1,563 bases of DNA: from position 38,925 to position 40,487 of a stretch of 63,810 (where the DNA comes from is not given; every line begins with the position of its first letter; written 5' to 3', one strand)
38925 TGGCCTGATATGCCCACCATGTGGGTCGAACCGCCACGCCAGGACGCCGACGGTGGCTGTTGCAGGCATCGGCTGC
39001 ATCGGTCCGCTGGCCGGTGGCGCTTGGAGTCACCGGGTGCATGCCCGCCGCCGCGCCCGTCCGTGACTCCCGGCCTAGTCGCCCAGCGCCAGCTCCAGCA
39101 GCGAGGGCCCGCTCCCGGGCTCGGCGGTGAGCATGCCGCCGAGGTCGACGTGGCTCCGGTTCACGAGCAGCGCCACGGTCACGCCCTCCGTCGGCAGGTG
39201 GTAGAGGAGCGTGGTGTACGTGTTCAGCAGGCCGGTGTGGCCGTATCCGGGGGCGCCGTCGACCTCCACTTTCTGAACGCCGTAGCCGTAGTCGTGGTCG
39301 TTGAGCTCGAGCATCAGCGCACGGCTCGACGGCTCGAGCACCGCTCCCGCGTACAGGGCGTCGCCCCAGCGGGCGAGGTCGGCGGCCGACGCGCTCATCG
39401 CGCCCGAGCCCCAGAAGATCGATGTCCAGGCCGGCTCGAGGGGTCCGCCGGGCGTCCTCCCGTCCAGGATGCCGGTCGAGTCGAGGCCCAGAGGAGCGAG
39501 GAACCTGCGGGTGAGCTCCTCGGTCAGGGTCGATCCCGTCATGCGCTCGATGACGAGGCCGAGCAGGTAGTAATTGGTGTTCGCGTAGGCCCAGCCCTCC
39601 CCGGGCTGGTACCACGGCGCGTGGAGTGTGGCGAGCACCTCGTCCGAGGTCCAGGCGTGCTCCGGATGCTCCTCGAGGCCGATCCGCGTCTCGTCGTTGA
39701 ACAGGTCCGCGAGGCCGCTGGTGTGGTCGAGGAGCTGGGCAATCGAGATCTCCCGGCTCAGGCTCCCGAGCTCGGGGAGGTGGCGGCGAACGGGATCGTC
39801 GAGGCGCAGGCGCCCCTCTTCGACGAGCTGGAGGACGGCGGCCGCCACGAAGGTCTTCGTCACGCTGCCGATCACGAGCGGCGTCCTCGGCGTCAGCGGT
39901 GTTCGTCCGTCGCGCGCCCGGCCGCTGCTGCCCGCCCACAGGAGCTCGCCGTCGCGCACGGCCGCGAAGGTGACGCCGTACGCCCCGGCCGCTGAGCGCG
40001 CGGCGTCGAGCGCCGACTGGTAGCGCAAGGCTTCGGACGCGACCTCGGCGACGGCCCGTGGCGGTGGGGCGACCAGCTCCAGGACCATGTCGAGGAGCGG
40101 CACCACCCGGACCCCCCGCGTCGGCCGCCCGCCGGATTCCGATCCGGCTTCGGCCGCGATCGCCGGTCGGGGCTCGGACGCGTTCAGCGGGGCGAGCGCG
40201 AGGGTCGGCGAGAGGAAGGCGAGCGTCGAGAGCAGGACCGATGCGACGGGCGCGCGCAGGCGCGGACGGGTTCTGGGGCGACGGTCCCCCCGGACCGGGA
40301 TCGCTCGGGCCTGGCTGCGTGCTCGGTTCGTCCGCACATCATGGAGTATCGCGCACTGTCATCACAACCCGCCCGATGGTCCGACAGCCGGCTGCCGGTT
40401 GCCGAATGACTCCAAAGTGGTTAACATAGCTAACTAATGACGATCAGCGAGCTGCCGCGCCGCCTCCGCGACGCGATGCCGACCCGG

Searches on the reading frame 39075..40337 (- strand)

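Call 39: search_protein_families(library=pfam, proteins=[window:39075-40337:-], max_evalue=5)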
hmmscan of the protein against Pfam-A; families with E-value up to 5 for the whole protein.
window:39075-40337:- (420 aa): 2 families
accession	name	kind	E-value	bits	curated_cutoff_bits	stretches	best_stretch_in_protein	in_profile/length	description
PF00144.29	Beta-lactamase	-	5.1e-56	190.7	27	1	116-396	11-312/329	Beta-lactamase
PF13354.11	Beta-lactamase2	-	2.9e-06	27.2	22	2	153-184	20-51/214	Beta-lactamase enzyme family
